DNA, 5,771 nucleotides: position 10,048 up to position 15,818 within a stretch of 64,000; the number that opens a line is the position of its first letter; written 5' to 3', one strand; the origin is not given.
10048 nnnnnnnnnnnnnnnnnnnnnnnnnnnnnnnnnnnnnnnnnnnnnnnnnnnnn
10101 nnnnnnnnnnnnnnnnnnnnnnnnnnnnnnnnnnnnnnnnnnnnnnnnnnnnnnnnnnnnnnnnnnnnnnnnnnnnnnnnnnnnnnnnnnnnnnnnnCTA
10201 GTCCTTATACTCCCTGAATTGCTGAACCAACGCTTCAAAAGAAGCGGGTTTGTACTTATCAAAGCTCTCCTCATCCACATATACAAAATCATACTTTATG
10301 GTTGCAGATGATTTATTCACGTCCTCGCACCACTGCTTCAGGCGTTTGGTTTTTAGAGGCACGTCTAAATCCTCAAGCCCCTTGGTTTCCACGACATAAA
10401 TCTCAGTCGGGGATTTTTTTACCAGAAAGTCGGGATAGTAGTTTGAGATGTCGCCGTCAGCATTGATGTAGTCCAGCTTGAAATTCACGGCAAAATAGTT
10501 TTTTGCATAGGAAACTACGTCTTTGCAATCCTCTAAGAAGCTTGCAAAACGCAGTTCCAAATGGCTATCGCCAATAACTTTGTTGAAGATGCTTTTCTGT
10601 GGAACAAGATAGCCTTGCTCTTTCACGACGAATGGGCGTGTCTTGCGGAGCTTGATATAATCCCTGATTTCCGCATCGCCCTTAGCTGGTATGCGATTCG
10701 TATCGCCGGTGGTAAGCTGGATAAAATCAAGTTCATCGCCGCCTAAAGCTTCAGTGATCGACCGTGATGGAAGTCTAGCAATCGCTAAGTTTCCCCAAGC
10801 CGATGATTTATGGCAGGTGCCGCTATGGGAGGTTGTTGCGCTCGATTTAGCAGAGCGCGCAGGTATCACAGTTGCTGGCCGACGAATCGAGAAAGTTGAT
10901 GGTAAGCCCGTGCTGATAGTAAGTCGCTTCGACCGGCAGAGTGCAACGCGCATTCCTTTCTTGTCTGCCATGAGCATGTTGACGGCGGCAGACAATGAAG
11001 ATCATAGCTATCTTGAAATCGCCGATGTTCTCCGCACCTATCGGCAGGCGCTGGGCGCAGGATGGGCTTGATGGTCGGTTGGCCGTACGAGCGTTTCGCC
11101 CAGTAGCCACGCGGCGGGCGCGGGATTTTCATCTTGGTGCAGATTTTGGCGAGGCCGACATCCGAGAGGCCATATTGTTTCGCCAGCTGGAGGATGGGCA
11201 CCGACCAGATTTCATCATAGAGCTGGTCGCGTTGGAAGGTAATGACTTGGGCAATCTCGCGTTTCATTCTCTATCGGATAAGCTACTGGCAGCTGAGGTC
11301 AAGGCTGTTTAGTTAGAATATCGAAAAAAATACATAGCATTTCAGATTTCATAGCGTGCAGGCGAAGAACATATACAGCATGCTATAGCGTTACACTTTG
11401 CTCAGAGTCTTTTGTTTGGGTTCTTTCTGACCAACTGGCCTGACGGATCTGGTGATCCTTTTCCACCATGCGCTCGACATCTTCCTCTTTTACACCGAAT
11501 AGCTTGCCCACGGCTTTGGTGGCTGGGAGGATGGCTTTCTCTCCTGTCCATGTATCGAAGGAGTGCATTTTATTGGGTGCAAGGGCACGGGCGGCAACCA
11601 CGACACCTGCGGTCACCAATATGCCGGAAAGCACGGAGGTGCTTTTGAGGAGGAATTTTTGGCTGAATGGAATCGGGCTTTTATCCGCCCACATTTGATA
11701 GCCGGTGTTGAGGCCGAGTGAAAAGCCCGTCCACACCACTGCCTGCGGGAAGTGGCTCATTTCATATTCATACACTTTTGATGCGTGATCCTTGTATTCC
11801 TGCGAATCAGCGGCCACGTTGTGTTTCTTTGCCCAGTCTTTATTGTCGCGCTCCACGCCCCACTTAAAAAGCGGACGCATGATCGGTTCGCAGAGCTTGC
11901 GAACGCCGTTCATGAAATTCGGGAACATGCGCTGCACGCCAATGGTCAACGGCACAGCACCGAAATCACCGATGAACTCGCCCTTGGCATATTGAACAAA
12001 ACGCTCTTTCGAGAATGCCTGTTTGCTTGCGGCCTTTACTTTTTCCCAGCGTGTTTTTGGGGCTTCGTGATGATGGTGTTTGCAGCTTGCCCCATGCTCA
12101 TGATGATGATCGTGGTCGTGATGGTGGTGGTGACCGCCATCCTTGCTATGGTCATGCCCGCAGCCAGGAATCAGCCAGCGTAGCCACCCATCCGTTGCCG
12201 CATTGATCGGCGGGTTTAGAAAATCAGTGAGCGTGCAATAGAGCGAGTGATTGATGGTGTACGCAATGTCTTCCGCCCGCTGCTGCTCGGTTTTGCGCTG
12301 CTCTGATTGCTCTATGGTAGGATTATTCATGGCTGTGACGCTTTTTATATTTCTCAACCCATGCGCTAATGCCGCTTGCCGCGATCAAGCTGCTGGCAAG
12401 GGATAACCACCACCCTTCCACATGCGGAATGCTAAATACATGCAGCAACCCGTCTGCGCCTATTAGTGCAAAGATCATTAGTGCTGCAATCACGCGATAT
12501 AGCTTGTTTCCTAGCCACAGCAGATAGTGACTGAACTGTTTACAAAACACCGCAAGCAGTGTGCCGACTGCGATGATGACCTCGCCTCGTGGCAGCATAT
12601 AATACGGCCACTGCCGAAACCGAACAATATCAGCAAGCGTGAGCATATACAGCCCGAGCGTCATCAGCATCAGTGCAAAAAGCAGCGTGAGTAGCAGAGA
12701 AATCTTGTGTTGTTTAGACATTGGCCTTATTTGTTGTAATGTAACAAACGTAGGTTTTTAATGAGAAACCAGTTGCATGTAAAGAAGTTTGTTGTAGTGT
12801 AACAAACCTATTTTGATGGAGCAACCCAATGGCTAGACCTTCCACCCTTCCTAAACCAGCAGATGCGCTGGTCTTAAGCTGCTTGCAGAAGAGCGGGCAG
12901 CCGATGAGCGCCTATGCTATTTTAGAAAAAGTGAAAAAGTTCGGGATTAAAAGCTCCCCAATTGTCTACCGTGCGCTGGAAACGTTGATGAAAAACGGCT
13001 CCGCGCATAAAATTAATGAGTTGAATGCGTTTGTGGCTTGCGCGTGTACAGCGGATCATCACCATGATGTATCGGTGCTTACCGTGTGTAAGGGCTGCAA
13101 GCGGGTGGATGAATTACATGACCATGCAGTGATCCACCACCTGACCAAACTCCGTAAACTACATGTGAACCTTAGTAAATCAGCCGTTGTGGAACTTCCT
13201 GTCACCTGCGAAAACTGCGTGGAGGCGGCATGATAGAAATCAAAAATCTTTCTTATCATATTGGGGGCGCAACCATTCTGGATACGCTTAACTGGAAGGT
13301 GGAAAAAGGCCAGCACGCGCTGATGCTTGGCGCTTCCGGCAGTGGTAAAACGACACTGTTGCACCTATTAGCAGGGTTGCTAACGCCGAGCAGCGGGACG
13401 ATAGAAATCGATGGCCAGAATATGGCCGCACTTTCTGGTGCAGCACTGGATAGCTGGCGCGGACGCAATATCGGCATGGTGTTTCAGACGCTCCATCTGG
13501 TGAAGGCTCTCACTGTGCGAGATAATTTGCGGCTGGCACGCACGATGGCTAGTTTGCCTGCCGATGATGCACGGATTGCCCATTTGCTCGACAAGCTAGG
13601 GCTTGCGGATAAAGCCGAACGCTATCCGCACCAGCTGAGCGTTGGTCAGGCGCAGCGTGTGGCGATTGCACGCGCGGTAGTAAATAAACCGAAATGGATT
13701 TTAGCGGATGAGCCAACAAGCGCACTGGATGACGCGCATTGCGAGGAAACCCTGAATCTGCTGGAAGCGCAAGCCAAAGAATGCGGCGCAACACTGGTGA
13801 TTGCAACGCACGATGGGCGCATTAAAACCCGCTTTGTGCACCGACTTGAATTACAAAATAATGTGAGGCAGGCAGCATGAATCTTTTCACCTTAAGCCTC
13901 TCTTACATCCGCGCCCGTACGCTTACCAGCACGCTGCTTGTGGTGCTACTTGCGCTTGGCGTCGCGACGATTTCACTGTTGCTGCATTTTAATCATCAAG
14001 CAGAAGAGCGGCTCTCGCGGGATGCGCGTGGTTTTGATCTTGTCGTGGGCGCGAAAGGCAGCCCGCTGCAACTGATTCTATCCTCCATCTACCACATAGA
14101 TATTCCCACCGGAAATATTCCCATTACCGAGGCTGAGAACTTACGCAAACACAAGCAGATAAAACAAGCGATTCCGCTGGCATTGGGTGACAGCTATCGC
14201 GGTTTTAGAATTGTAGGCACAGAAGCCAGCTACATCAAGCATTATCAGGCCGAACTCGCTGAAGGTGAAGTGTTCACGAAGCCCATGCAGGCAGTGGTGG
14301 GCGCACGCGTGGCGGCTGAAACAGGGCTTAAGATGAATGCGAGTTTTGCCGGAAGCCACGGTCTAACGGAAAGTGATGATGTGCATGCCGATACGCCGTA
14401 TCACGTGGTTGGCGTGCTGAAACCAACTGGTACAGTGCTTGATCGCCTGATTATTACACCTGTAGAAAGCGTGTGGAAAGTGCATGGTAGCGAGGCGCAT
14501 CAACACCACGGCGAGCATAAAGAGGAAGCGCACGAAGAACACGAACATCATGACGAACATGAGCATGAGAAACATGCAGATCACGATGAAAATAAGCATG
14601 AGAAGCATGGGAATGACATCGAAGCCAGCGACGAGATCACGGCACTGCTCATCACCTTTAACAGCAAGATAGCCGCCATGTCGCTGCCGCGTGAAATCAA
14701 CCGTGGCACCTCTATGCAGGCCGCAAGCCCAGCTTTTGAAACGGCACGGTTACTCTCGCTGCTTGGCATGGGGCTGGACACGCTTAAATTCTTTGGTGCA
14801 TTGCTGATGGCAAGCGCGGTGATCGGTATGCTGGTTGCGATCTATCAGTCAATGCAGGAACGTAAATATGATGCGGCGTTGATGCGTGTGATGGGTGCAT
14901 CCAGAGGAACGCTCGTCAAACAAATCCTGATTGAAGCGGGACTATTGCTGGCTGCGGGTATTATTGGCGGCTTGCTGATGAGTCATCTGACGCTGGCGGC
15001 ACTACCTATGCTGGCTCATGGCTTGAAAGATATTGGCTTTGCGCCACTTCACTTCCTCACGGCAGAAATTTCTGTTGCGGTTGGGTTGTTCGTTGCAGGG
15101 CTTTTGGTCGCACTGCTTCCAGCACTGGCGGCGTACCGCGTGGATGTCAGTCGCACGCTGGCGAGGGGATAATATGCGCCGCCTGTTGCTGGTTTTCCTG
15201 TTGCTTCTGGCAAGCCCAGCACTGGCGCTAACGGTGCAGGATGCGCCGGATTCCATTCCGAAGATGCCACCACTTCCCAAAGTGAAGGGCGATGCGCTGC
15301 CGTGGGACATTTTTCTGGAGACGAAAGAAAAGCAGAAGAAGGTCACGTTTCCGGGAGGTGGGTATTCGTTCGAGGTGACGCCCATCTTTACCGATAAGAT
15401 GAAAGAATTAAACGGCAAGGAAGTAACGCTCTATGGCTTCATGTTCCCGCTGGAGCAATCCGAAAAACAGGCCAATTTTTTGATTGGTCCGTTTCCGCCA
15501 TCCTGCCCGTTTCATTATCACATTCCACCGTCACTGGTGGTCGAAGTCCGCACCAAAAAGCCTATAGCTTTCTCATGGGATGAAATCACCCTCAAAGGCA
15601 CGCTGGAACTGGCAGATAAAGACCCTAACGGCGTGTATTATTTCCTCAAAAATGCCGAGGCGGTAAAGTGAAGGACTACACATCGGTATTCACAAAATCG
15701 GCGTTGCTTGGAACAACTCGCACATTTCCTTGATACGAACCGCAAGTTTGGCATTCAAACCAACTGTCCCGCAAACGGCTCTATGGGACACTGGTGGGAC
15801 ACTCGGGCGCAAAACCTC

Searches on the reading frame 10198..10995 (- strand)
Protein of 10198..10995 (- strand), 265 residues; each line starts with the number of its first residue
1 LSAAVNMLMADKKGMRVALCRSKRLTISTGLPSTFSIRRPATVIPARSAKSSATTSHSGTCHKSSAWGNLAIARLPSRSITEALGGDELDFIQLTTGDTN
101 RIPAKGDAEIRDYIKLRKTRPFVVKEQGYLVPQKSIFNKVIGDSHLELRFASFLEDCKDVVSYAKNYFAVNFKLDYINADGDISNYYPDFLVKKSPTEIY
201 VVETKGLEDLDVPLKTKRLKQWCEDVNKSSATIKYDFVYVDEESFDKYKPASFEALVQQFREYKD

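Call 3: search_protein_families(library=pfam, proteins=[window:10198-10995:-], max_evalue=0.01)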
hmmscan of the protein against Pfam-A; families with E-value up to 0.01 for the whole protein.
window:10198-10995:- (265 aa): 2 families
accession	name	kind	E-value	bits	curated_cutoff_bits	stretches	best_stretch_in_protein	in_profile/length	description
PF19778.5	RE_endonuc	-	5.6e-05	23.4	23.4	1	133-210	1-76/108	Endonuclease domain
PF08722.17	Tn7_TnsA-like_N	-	0.0019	19.1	26.5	1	158-231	2-68/85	TnsA-like endonuclease N terminal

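Call 4: search_protein_families(library=padloc, proteins=[window:10198-10995:-], max_evalue=0.01)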
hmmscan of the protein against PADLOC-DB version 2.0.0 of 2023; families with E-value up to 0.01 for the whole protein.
window:10198-10995:- (265 aa): 0 families

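Call 6: search_protein_families(library=ncbifam, proteins=[window:10198-10995:-], max_evalue=0.01)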
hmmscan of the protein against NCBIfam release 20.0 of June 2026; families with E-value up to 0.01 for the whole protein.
window:10198-10995:- (265 aa): 1 family
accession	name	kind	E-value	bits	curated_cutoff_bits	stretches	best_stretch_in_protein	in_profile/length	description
NF046055.1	restr_BPTD_3080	equivalog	1.2e-15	56.6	800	1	131-240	848-956/970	BPTD_3080 family restriction endonuclease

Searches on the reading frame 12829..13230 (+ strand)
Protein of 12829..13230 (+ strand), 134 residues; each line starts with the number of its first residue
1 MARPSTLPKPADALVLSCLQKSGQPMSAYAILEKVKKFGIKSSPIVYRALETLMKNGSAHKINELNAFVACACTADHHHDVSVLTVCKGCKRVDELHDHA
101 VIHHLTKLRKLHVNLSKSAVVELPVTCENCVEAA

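Call 55: search_protein_families(library=pfam, proteins=[window:12829-13230:+], max_evalue=0.001)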
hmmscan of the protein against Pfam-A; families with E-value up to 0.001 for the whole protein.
window:12829-13230:+ (134 aa): 1 family
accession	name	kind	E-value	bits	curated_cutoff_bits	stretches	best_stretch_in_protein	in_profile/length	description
PF01475.25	FUR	-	0.00018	22.1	23.1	1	15-109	13-106/121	Ferric uptake regulator family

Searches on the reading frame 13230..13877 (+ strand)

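Call 55: search_protein_families(library=pfam, proteins=[window:13230-13877:+], max_evalue=0.001)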
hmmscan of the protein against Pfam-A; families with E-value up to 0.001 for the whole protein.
window:13230-13877:+ (216 aa): 3 families
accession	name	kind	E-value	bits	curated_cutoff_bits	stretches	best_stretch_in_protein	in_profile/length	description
PF00005.33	ABC_tran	-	3.3e-37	128.6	25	1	17-164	1-137/137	ABC transporter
PF13555.12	AAA_29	-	7.5e-05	22.8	27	1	21-55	16-50/61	P-loop containing region of AAA domain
PF01078.27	Mg_chelatase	-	0.00089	19.2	20.3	0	27-70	21-65/207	Magnesium chelatase, subunit ChlI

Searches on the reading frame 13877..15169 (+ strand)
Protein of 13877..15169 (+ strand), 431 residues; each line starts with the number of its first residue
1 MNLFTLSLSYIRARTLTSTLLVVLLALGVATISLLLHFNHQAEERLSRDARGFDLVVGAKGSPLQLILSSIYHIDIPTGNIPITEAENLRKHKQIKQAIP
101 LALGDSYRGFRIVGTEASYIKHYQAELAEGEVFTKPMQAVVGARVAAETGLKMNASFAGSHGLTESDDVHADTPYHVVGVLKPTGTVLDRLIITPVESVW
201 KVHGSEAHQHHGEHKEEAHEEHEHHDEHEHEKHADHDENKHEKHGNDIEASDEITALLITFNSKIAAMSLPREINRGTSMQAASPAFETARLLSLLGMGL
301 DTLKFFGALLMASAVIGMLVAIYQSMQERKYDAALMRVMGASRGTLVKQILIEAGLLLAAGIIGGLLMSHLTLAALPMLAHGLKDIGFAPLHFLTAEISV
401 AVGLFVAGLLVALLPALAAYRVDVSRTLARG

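Call 55: search_protein_families(library=pfam, proteins=[window:13877-15169:+], max_evalue=0.001)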
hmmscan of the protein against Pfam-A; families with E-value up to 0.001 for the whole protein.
window:13877-15169:+ (431 aa): 2 families
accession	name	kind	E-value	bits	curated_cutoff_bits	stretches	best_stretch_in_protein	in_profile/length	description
PF02687.27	FtsX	-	2.3e-12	47.5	25.5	1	305-419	2-115/120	FtsX-like permease C-terminal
PF12704.14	MacB_PCD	-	1.6e-06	29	27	1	19-200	2-177/207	MacB-like periplasmic core domain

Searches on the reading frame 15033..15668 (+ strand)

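Call 55: search_protein_families(library=pfam, proteins=[window:15033-15668:+], max_evalue=0.001)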
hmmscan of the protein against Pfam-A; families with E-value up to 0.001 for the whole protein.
window:15033-15668:+ (212 aa): 1 family
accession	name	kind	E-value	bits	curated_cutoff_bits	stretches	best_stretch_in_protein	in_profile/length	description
PF11736.14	DUF3299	-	9.9e-07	29.4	22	1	123-196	44-121/139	Protein of unknown function (DUF3299)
